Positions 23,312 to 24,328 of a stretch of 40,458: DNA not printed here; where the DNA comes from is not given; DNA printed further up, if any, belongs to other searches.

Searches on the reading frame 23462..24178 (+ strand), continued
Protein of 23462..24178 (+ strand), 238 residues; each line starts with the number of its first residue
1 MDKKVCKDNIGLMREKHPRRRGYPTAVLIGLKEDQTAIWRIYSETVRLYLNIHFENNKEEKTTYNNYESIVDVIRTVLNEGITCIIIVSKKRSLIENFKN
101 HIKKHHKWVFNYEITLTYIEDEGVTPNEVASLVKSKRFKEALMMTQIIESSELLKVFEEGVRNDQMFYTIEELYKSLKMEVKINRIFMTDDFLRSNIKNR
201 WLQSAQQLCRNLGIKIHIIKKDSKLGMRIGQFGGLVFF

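Call 78: search_protein_families(library=pfam, proteins=[L122:2919-3998:-, L124:7561-7977:-, L078:7586-8479:+, L078:9570-10895:+, L098:3268-4473:+, L104:10581-12665:-, L080:2493-3191:+, L148:11529-12128:-, L084:3002-3577:+, L078:10750-11967:+], max_evalue=0.001)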
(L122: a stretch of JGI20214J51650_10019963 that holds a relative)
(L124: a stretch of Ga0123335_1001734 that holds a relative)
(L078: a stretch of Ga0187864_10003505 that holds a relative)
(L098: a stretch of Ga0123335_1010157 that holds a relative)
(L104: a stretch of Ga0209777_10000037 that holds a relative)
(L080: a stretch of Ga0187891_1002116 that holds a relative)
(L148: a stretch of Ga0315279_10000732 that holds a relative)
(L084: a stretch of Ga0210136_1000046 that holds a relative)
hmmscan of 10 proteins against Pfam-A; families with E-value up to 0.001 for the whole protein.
L122:2919-3998:- (360 aa): 2 families
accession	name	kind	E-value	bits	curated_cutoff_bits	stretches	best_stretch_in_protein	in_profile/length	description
PF00977.27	His_biosynth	-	1.1e-51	175.9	23.6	1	119-349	1-227/228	Histidine biosynthesis protein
PF05690.20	ThiG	-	0.0002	21.2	23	0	274-346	137-209/247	Thiazole biosynthesis protein ThiG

L124:7561-7977:- (139 aa): 4 families
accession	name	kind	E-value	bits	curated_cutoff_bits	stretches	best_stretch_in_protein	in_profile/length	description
PF00085.26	Thioredoxin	-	2.3e-11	44.1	23.5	1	36-120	5-90/103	Thioredoxin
PF13098.12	Thioredoxin_2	-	1.5e-07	32.1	27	1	47-134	4-103/104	Thioredoxin-like domain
PF14595.12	Thioredoxin_9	-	2.4e-05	24.7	25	1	19-112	10-107/129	Thioredoxin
PF13899.12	Thioredoxin_7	-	0.00057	20.4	27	1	44-89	13-60/83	Thioredoxin-like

L078:7586-8479:+ (298 aa): 1 family
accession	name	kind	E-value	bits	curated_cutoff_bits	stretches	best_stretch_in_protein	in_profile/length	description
PF04476.19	4HFCP_synth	-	2.5e-78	263.4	22.4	1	55-282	1-227/228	4-HFC-P synthase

L078:9570-10895:+ (442 aa): 7 families
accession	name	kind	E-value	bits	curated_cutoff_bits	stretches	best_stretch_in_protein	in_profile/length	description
PF02655.19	ATP-grasp_3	-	6.4e-40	137.3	23.2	1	156-337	1-160/160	ATP-grasp domain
PF18301.6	preATP-grasp_3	-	1.3e-12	48.2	26.3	1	76-153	2-76/76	pre ATP-grasp 3 domain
PF07478.18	Dala_Dala_lig_C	-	9.3e-09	35.5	24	1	186-332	25-174/204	D-ala D-ala ligase C-terminus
PF08443.16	RimK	-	1e-07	32.2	21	1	158-356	3-187/188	RimK-like ATP-grasp domain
PF02786.22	CPSase_L_D2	-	2.1e-06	27.9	19.8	0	300-355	145-201/211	Carbamoyl-phosphate synthase L chain, ATP binding domain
PF14397.11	ATPgrasp_ST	-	2.2e-05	24.2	31.4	0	151-223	14-88/278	Sugar-transfer associated ATP-grasp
PF13535.11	ATP-grasp_4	-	9.8e-05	22.5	27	1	197-242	2-48/160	ATP-grasp domain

L098:3268-4473:+ (402 aa): 4 families
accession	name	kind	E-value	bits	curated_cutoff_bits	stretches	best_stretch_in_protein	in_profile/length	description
PF00282.25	Pyridoxal_deC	-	2.1e-34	119.3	27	1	85-350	74-373/375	Pyridoxal-dependent decarboxylase conserved domain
PF00266.25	Aminotran_5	-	7.3e-15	55.2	21.5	1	91-355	44-322/371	Aminotransferase class-V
PF00155.27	Aminotran_1_2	-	1.4e-10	41.4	19.7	1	92-385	44-349/361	Aminotransferase class I and II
PF01041.23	DegT_DnrJ_EryC1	-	1.2e-08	35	19.8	1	107-220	39-147/360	DegT/DnrJ/EryC1/StrS aminotransferase family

L104:10581-12665:- (695 aa): 3 families
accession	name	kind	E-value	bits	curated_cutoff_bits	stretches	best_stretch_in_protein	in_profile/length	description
PF00005.33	ABC_tran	-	4.3e-33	115.3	25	1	461-608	1-135/137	ABC transporter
PF00664.28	ABC_membrane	-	2.2e-32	113.3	28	1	123-397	2-272/274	ABC transporter transmembrane region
PF02463.25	SMC_N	-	7e-05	22.8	40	0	501-650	110-209/220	RecF/RecN/SMC N terminal domain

L080:2493-3191:+ (233 aa): 9 families
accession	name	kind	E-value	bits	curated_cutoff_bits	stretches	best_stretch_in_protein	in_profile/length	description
PF13649.12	Methyltransf_25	-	3.2e-17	63.5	27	1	65-162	1-97/97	Methyltransferase domain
PF08242.18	Methyltransf_12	-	4e-16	60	30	1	66-164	1-98/98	Methyltransferase domain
PF08241.18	Methyltransf_11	-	2.2e-15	57.5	21.2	1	66-165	1-94/95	Methyltransferase domain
PF13847.12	Methyltransf_31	-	6.7e-14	52.2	27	1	61-170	3-113/145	Methyltransferase domain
PF13489.12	Methyltransf_23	-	1.3e-10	41.7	27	1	59-215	20-161/164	Methyltransferase domain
PF01209.24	Ubie_methyltran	-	1.2e-05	25.3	20.1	1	58-177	44-162/233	ubiE/COQ5 methyltransferase family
PF07021.18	MetW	-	3.7e-05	23.9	21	1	58-147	10-93/193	Methionine biosynthesis protein MetW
PF05175.20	MTS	-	6.6e-05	23.1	23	1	49-142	18-111/170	Methyltransferase small domain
PF02353.26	CMAS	-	0.00033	20.5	27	1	62-176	63-174/273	Mycolic acid cyclopropane synthetase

L148:11529-12128:- (200 aa): 1 family
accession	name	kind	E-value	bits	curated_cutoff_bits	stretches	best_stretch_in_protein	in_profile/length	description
PF01451.26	LMWPc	-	1.3e-18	68.1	23.2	1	60-185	1-143/144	Low molecular weight phosphotyrosine protein phosphatase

L084:3002-3577:+ (192 aa): 1 family
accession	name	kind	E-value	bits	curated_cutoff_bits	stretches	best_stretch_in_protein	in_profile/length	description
PF06271.18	RDD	-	3.1e-17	63.6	24.1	1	34-169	4-137/137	RDD family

L078:10750-11967:+ (406 aa): 1 family
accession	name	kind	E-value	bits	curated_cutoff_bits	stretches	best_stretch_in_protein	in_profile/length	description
PF01968.24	Hydantoinase_A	-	1.1e-26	94.2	22.9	1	115-393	4-288/291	Hydantoinase/oxoprolinase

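Call 85: fold_search(model_id=the predicted structure, library=viral)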
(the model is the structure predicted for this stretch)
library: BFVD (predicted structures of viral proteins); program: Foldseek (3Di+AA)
matches with E <= 10: 1135; with E <= 0.001: 8
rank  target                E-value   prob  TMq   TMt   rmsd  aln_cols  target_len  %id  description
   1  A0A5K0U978            2.2e-08  1.00  0.35  0.35  13.5       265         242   13  Eukaryotic peptide chain release factor subunit 1 [Yasminevirus sp. GU-2018]
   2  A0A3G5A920            9.0e-08  1.00  0.37  0.27  10.1       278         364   12  Peptide chain release factor eRF1/aRF1 [Hyperionvirus sp.]
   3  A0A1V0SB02            1.6e-07  1.00  0.33  0.34  16.6       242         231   11  Peptide chain release factor 1 eRF1 [Catovirus CTV1]
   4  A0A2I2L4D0            2.4e-07  1.00  0.38  0.39  10.5       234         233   13  Peptide chain release factor eRF1/aRF1 [Orpheovirus IHUMI-LCC2]
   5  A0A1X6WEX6            5.7e-07  1.00  0.32  0.29  14.2       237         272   11  (no name in the UniProt tables at hand)
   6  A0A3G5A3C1            5.4e-06  1.00  0.33  0.27   8.9       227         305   10  Uncharacterized protein [Harvfovirus sp.]
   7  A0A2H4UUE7            8.4e-06  1.00  0.28  0.25  16.0       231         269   10  Eukaryotic release factor eRF1 [Bodo saltans virus]
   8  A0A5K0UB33            2.0e-04  1.00  0.35  0.28   8.3       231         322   11  Uncharacterized protein [Yasminevirus sp. GU-2018]
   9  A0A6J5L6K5            1.3e-03  1.00  0.28  0.33   5.3       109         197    9  Uncharacterized protein [uncultured Caudovirales phage]
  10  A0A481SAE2            1.3e-03  0.96  0.30  0.22  19.3       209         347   11  Polyprotein (Fragment) [Polyscias mosaic virus]
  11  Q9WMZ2                1.4e-03  0.96  0.28  0.14  17.4       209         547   10  ORF III [Dioscorea bacilliform virus]
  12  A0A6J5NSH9            2.6e-03  1.00  0.30  0.41   7.6       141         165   16  RuvC Holliday junction resolvasome, endonuclease subunit [uncultured Caudovirales phage]
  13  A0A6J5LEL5            3.0e-03  0.97  0.27  0.31  19.7       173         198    9  Uncharacterized protein [uncultured Caudovirales phage]
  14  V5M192                3.4e-03  0.99  0.28  0.18   6.8       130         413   10  ORF III polyprotein (Fragment) [Banana streak OL virus]
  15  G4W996                5.2e-03  0.97  0.28  0.35   6.6       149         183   12  Uncharacterized protein [Tetrasphaera phage TJE1]
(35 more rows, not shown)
